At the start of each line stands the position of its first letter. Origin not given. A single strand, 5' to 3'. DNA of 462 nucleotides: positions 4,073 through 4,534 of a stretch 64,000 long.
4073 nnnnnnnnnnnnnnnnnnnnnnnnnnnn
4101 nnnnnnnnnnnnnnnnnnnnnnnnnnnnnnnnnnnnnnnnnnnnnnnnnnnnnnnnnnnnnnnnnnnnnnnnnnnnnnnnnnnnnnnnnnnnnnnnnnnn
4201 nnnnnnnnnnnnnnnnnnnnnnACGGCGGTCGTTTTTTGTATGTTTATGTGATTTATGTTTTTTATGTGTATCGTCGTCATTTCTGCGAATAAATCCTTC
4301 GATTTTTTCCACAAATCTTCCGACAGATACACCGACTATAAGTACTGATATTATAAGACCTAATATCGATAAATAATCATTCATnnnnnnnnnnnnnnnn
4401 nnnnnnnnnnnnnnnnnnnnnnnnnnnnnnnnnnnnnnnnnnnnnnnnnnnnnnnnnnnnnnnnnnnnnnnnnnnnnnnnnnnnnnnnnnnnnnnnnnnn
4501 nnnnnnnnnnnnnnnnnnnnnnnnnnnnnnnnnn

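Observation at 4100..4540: Duplicated convergent small-membrane-peptide / antisense-sRNA module, candidate type I toxin-antitoxin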

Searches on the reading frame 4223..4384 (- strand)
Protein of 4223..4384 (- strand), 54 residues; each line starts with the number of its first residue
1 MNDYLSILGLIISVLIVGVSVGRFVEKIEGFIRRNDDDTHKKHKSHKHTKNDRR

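Call 7: search_protein_families(library=pfam, proteins=[window:4223-4384:-], max_evalue=10)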
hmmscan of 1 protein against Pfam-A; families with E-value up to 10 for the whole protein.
seq(54 aa): 0 families

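Call 8: search_protein_families(library=ncbifam, proteins=[window:4223-4384:-], max_evalue=10)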
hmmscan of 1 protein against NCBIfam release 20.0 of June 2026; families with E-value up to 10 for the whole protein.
seq(54 aa): 0 families

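Call 12: find_homologous_proteins(query=window:4223-4384:-, max_evalue=1)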
Query seq(54 aa) (54 aa): 1 proteins with E <= 1 among 1 candidates.
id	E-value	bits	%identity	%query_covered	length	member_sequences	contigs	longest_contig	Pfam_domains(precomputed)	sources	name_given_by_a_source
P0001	1.6e-26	108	96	100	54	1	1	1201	-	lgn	-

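Call 17: find_encoding_contigs(protein=P0001, flank=5000)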
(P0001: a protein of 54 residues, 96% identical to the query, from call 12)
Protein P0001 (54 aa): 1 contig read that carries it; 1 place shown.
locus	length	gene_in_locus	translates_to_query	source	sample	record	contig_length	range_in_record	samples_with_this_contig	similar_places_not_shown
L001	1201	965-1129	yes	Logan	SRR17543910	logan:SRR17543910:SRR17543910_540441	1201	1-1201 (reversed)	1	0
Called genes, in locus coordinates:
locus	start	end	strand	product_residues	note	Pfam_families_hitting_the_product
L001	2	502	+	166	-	?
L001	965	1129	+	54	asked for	-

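Call 21: find_related_loci(query=window:4223-4384:-, collection=genome_contigs, flank=3000)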
Query seq(54 aa) (54 aa) in genome_contigs; peptide patterns used: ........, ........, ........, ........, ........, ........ (x = any residue, [..] = any of these).
598 stretches matched a pattern, but none encodes a relative of the query by tblastn (E <= 1e-3).

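Call 22: find_related_loci(query=window:4223-4384:-, collection=viral_contigs, flank=3000)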
Query seq(54 aa) (54 aa) in viral_contigs; peptide patterns used: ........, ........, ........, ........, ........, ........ (x = any residue, [..] = any of these).
54 stretches matched a pattern, but none encodes a relative of the query by tblastn (E <= 1e-3).

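Call 27: search_protein_representatives(protein=window:4223-4384:-)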
Query: 54 residues. Proteins with E-value up to 0.001 (for the whole library): 10; up to 1e-10: 0; up to 1e-30: 0. The best 10 are listed.
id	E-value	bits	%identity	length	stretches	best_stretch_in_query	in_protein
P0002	8.6e-08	47.8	49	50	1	1-53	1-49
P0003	9.0e-08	47.7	52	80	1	3-46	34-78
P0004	1.6e-06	43.8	49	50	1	4-46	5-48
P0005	2.5e-05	40.1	48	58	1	1-42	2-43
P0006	7.0e-05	38.7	50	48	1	2-54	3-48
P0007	1.1e-04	38.1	47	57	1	1-45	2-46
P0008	3.6e-04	36.5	44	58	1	1-53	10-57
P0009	5.5e-04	36.0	44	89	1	1-50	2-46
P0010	8.5e-04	35.4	51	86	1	2-53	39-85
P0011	9.9e-04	35.2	43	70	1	1-52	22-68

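Call 31: find_homologous_proteins(query=A3, max_evalue=0.01)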
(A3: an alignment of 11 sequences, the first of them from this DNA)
Query A3 (11 sequences) (54 aa, profile of the alignment): 394 proteins with E <= 0.01 among 963 candidates; the best 120 are listed.
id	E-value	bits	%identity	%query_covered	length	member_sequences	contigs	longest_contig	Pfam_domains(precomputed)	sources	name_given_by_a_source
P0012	6.7e-26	108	43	100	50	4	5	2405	-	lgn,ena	-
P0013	1.5e-25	106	44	100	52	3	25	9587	-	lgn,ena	-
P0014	1.7e-25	106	48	100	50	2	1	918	-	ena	-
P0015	2.2e-25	106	46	100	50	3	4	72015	-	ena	-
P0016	2.4e-25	106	44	100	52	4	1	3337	-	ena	-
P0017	2.6e-25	106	48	100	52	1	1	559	-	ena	-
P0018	3.4e-25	105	44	100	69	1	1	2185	-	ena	-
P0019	3.7e-25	105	41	100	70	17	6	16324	-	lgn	-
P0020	3.9e-25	105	44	100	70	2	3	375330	-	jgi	jgi:hypothetical protein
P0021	4.5e-25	105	41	100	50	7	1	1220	-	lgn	-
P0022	4.7e-25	105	43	100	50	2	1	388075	-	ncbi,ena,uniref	ncbi:hypothetical protein [Coprococcus sp. HCN-4056]|uniref:hypothetical protein n=1 Tax=Coprococcus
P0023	5.0e-25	105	46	100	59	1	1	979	-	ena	-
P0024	5.3e-25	105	48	100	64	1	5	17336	-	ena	-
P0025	5.8e-25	105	43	100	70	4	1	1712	-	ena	-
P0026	5.8e-25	105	44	100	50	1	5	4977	-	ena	-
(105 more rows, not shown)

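Call 32: find_related_loci(query=A3, collection=genome_contigs, flank=2500)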
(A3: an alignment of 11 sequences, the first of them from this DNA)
Query A3 (54 aa) in genome_contigs; peptide patterns used: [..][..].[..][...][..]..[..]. (x = any residue, [..] = any of these).
79 stretches matched a pattern; 23 encode a relative of the query (tblastn E <= 1e-3); 23 distinct loci.
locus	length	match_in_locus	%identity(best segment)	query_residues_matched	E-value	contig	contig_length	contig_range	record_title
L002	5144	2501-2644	42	1-53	4e-12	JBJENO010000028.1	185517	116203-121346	MAG: Acetatifactor sp. isolate PUUB15_bin.066 NODE_21_length_185517_cov_10.429506, whole genome shotgun sequence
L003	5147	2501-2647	43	1-54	5e-12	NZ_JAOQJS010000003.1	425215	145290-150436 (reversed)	Coprococcus ammoniilyticus strain H1_22 .13414_6_3.3, whole genome shotgun sequence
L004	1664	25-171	48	1-54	9e-12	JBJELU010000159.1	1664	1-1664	MAG: Oliverpabstia sp. isolate LOHA43_bin.039 NODE_68007_length_1664_cov_18.767557, whole genome shotgun sequence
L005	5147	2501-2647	46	1-54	2e-11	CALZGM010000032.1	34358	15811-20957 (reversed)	MAG: uncultured Roseburia sp. isolate SRR3176534_bin.18_metaWRAP_v1.3_MAG genome assembly, contig: ERZ8974731.442, whole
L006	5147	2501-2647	44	1-54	2e-11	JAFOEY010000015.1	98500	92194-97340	MAG: Lachnospiraceae bacterium isolate RGIG406 Dairy_cattle_Colon-5__c238, whole genome shotgun sequence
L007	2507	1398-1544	44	1-54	3e-11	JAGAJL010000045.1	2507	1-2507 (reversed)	MAG: Lachnospiraceae bacterium isolate RGIG8498 Water_deer_Cecum-1__c180754, whole genome shotgun sequence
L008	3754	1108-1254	44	1-54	1e-10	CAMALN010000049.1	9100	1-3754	MAG: uncultured Lachnospiraceae bacterium isolate SRR5665903_bin.31_metaWRAP_v1.3_MAG genome assembly, contig: ERZ114488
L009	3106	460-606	43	1-54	1e-10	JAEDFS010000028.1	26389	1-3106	MAG: Marvinbryantia sp. isolate MAG090 NODE_1475_length_26389_cov_15.635870, whole genome shotgun sequence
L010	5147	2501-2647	43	1-54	1e-10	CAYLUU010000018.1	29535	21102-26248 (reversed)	MAG TPA_asm: uncultured Sarcina sp. isolate binchicken_co354_32 genome assembly, contig: NODE_1420_length_29535_cov_9.29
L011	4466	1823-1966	47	1-53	1e-10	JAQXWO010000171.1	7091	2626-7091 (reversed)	MAG: Lachnospiraceae bacterium isolate SUG1588 k141_491635, whole genome shotgun sequence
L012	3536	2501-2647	44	1-54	2e-10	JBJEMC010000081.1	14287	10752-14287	MAG: Muricoprocola sp. isolate SARD03_bin.020 NODE_1800_length_14287_cov_7.365655, whole genome shotgun sequence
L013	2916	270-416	43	1-54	3e-10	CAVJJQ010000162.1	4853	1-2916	bacterium isolate H07678-L1_cleanbin_000001 genome assembly, contig: Spades_H07678-L1_contig_1849, whole genome shotgun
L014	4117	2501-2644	43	1-53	7e-10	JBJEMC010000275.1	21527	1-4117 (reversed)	MAG: Muricoprocola sp. isolate SARD03_bin.020 NODE_989_length_21527_cov_9.116664, whole genome shotgun sequence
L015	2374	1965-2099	44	5-54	1e-9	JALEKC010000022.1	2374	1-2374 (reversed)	MAG: Eubacterium sp. isolate SUG77 k141_3259643, whole genome shotgun sequence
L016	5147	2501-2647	41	1-54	1e-9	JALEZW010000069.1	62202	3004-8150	MAG: Agathobacter sp. isolate SUG487 k141_216377, whole genome shotgun sequence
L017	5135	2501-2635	42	5-54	8e-9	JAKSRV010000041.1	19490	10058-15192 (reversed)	MAG: Lachnospiraceae bacterium isolate Horse_feces264 MAG264_41, whole genome shotgun sequence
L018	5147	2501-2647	41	1-54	7e-9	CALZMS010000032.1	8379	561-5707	MAG: uncultured Lachnospiraceae bacterium isolate SRR3178346_bin.19_metaWRAP_v1.3_MAG genome assembly, contig: ERZ897499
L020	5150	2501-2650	30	1-54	2e-8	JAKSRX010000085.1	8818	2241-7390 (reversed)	MAG: Acetatifactor sp. isolate Horse_feces266 MAG266_85, whole genome shotgun sequence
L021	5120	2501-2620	47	10-54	1e-7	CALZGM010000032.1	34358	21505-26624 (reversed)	MAG: uncultured Roseburia sp. isolate SRR3176534_bin.18_metaWRAP_v1.3_MAG genome assembly, contig: ERZ8974731.442, whole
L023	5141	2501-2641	40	3-53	1e-5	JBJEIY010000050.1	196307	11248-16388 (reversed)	MAG: Lachnospiraceae bacterium isolate PUUB64_bin.006 NODE_6_length_196307_cov_21.088341, whole genome shotgun sequence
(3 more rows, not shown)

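Call 49: find_related_loci(query=A3, collection=metagenome_contigs, flank=1500)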
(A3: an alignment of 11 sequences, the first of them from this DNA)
Query A3 (54 aa) in metagenome_contigs; peptide patterns used: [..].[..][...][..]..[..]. (x = any residue, [..] = any of these).
428 stretches matched a pattern; 26 encode a relative of the query (tblastn E <= 1e-3); 26 distinct loci.
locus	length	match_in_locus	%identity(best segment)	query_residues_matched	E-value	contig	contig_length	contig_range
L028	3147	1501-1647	44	1-54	1e-12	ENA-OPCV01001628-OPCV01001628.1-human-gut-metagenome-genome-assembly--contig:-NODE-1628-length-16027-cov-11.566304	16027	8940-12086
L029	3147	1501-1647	44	1-54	9e-13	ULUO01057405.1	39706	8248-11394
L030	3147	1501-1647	43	1-54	5e-12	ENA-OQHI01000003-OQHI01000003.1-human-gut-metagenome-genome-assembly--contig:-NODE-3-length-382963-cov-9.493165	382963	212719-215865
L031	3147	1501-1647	44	1-54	8e-12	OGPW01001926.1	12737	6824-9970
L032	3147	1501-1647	44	1-54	9e-12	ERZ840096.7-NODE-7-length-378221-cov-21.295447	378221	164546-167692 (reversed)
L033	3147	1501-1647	44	1-54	8e-12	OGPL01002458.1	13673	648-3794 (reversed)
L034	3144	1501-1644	42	1-53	3e-11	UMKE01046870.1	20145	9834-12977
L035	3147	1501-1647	41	1-54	3e-11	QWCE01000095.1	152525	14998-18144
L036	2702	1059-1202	42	1-53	3e-11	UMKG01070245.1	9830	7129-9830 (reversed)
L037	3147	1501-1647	41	1-54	3e-11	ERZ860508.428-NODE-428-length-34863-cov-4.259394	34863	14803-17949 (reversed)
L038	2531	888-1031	42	1-53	3e-11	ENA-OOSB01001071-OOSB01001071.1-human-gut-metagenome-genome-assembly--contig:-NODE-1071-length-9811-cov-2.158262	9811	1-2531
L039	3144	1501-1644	42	1-53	3e-11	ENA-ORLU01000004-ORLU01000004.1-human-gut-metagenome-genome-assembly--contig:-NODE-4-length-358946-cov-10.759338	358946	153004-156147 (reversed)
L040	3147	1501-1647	41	1-54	5e-11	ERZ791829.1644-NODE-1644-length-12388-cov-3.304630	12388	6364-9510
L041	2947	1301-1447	43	1-54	6e-11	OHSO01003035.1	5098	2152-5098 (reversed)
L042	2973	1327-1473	43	1-54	6e-11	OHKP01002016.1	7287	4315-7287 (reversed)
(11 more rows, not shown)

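Call 66: search_protein_families(library=pfam, proteins=[L002:8-1870:+, L002:2865-3422:+, L003:1687-2037:+, L003:2955-4370:+, L005:952-1662:+, L006:1528-2202:-, L006:3104-4006:+, L010:710-2320:+, L010:3014-3820:+, L016:1594-2031:+], max_evalue=0.0001)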
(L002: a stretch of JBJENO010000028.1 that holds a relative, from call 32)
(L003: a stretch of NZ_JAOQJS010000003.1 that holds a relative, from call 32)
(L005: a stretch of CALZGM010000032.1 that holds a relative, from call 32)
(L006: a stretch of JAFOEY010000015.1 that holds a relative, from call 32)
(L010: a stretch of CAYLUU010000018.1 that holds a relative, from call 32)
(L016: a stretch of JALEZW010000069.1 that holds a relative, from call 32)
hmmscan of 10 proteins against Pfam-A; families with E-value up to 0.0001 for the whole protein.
L002:8-1870:+ (621 aa): 0 families

L002:2865-3422:+ (186 aa): 0 families

L003:1687-2037:+ (117 aa): 0 families

L003:2955-4370:+ (472 aa): 4 families
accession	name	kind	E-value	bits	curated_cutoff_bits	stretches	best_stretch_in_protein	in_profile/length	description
PF01637.24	ATPase_2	-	3.7e-27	96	33.2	1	2-203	1-224/225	ATPase domain predominantly from Archaea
PF03008.20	DUF234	-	5.9e-18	65.6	22.5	1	311-416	1-94/100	Archaea bacterial proteins of unknown function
PF13173.12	AAA_14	-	3e-09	37.4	27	1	23-152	4-109/129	AAA domain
PF13191.12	AAA_16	-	2.3e-05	25.4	32.6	0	2-43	2-46/167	AAA ATPase domain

L005:952-1662:+ (237 aa): 0 families

L006:1528-2202:- (224 aa): 1 family
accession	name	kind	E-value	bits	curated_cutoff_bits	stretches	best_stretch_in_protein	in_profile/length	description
PF12784.13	PDDEXK_2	-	1.9e-23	83.9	27.4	1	1-161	58-219/229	PD-(D/E)XK nuclease family transposase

L006:3104-4006:+ (301 aa): 0 families

L010:710-2320:+ (537 aa): 4 families
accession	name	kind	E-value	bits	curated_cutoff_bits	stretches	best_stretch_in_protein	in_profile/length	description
PF05872.18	HerA_C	-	5.2e-202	672.4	22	1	12-512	7-498/502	Helicase HerA-like C-terminal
PF01935.23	DUF87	-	2.6e-09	37.9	23.2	1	17-230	13-201/220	Helicase HerA, central domain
PF10412.15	TrwB_AAD_bind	-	1.2e-05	24.9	20.5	0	24-66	13-55/387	Type IV secretion-system coupling protein DNA-binding domain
PF01580.24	FtsK_SpoIIIE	-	2.1e-05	24.5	24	1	8-49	21-62/221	FtsK/SpoIIIE family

L010:3014-3820:+ (269 aa): 1 family
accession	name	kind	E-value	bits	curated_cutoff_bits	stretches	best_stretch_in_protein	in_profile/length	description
PF01026.27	TatD_DNase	-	3e-86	289.3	27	1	18-268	1-253/253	TatD related DNase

L016:1594-2031:+ (146 aa): 2 families
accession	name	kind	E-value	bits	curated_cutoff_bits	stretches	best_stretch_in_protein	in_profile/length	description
PF18812.6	PBECR3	-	1.3e-23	83.5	30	1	9-112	2-113/115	phage-Barnase-EndoU-ColicinE5/D-RelE like nuclease3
PF18810.6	PBECR2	-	1.2e-07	32.4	27.1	1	29-120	24-116/120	phage-Barnase-EndoU-ColicinE5/D-RelE like nuclease2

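Call 67: search_protein_families(library=pfam, proteins=[L016:2812-3243:+, L017:268-2157:+, L017:3362-4405:+, L020:1718-2320:+, L020:2819-4042:+, L023:35-610:+, L021:3207-3809:+, L014:2800-3723:-, L018:1008-2282:+, L018:2813-3514:-], max_evalue=0.0001)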
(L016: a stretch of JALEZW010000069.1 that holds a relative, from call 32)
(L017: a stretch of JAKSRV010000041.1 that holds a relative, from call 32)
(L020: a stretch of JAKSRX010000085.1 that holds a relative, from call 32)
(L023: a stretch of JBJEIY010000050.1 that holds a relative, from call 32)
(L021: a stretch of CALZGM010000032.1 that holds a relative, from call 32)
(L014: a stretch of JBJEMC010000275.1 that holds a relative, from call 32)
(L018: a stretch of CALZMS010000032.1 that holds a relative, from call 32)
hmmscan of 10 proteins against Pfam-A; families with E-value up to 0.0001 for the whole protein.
L016:2812-3243:+ (144 aa): 0 families

L017:268-2157:+ (630 aa): 2 families
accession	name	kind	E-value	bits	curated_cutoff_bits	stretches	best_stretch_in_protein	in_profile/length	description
PF13306.12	LRR_5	-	4.9e-54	182.1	27.7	2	152-270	7-123/127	BspA type Leucine rich repeat region (6 copies)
PF13855.12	LRR_8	-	3.2e-05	24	27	0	190-235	12-59/61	Leucine rich repeat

L017:3362-4405:+ (348 aa): 2 families
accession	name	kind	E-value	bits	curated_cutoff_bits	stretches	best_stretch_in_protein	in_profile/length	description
PF13286.11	HD_assoc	-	5.2e-23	81.8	22.2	1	250-338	1-90/91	Phosphohydrolase-associated domain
PF01966.28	HD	-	6e-16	59.2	22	1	88-197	1-114/116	HD domain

L020:1718-2320:+ (201 aa): 1 family
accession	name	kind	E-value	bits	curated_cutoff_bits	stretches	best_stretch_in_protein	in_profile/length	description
PF00908.23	dTDP_sugar_isom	-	1.3e-70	236.9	27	1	13-197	4-168/168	dTDP-4-dehydrorhamnose 3,5-epimerase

L020:2819-4042:+ (408 aa): 10 families
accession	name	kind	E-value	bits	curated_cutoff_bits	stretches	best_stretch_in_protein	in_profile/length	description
PF08241.18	Methyltransf_11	-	5.8e-18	65.8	21.2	1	196-293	1-95/95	Methyltransferase domain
PF13411.12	MerR_1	-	7.8e-17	61.6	21.6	1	21-86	1-65/69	MerR HTH family regulatory protein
PF13649.12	Methyltransf_25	-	1.1e-16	61.8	27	1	195-289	1-97/97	Methyltransferase domain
PF13847.12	Methyltransf_31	-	3.4e-15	56.4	27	1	190-307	2-121/145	Methyltransferase domain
PF13489.12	Methyltransf_23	-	1e-13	51.8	27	1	179-300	9-123/164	Methyltransferase domain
PF08242.18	Methyltransf_12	-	1.5e-12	48.5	30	1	196-291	1-98/98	Methyltransferase domain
PF01209.24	Ubie_methyltran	-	6.3e-11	42.5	20.1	1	179-303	35-161/233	ubiE/COQ5 methyltransferase family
PF00376.29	MerR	-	1.6e-10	41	28.2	1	22-59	1-38/38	MerR family regulatory protein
PF02353.26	CMAS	-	7.6e-07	29.1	27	1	183-305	54-176/273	Mycolic acid cyclopropane synthetase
PF09278.17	MerR-DNA-bind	-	1.9e-05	25.6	25.4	1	65-123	2-64/65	MerR, DNA binding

L023:35-610:+ (192 aa): 0 families

L021:3207-3809:+ (201 aa): 0 families

L014:2800-3723:- (307 aa): 3 families
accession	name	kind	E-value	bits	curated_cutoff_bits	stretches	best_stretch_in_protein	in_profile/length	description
PF00535.33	Glycos_transf_2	-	3.6e-36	125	23.3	1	2-165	1-165/168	Glycosyl transferase family 2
PF13641.12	Glyco_tranf_2_3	-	3.1e-10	40.9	27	1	1-138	3-140/230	Glycosyltransferase like family 2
PF10111.15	Glyco_tranf_2_2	-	3.2e-08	33.9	27.3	1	2-107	1-105/276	Glycosyltransferase like family 2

L018:1008-2282:+ (425 aa): 1 family
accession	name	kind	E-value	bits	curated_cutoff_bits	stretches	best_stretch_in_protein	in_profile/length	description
PF00501.34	AMP-binding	-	4e-10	39.5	29.9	1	109-303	170-377/384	AMP-binding enzyme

L018:2813-3514:- (233 aa): 0 families

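Call 70: search_protein_families(library=pfam, alignment_id=A3, max_evalue=10)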
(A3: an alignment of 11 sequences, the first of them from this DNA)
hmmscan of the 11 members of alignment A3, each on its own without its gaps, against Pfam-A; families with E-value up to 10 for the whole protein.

A. member 1, seq(54 aa): 0 families

B. families by the number of members that match (of 11 scanned): 8 families
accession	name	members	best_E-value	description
PF06305.16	LapA_dom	2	0.011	Lipopolysaccharide assembly protein A domain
PF00999.27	Na_H_Exchanger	2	0.031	Sodium/hydrogen exchanger, transmembrane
PF03814.21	KdpA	2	0.21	Potassium-transporting ATPase A subunit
PF17431.7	YpmT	1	0.068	Uncharacterized YmpT-like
PF17247.7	DUF5316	1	0.11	Family of unknown function (DUF5316)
PF20403.5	DUF6693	1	0.16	Family of unknown function (DUF6693)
PF06570.16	DUF1129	1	0.17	Protein of unknown function (DUF1129)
PF06596.16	PsbX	1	0.38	Photosystem II reaction centre X protein (PsbX)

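Call 71: search_solved_structures(query=A3, max_evalue=10)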
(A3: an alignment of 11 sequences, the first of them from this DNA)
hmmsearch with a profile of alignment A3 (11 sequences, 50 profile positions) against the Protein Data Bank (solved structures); distinct sequences matched with E-value up to 10: 6.
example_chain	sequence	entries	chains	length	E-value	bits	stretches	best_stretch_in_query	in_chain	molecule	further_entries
2kv5_A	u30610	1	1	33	0.25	14.3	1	13-39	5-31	Putative uncharacterized protein RNAI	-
8xm6_B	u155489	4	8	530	1.2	12.1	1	11-37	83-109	Proton-coupled zinc antiporter SLC30A1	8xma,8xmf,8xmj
3q63_A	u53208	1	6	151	1.5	11.8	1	24-45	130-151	Mll2253 protein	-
8j2g_A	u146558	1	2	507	4.9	10.2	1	11-37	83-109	Proton-coupled zinc antiporter SLC30A1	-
8zb0_A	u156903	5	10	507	4.9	10.2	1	11-37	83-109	Proton-coupled zinc antiporter SLC30A1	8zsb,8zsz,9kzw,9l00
9t5t_I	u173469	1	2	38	6.7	9.8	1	8-20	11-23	Photosystem II reaction center protein I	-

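Call 72: search_protein_families(library=padloc, alignment_id=A3, max_evalue=10)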
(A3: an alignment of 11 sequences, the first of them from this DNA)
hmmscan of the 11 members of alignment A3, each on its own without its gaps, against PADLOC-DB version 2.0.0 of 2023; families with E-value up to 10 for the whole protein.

A. member 1, seq(54 aa): 0 families

B. families by the number of members that match (of 11 scanned): 0 families

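Call 73: search_solved_structures(query=A3, max_evalue=1, show_alignments=1)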
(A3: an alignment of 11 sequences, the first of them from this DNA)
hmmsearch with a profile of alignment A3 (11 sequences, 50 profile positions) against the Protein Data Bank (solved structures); distinct sequences matched with E-value up to 1: 1.
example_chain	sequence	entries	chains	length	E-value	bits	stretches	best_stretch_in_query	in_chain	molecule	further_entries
2kv5_A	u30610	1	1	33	0.25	14.3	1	13-39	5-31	Putative uncharacterized protein RNAI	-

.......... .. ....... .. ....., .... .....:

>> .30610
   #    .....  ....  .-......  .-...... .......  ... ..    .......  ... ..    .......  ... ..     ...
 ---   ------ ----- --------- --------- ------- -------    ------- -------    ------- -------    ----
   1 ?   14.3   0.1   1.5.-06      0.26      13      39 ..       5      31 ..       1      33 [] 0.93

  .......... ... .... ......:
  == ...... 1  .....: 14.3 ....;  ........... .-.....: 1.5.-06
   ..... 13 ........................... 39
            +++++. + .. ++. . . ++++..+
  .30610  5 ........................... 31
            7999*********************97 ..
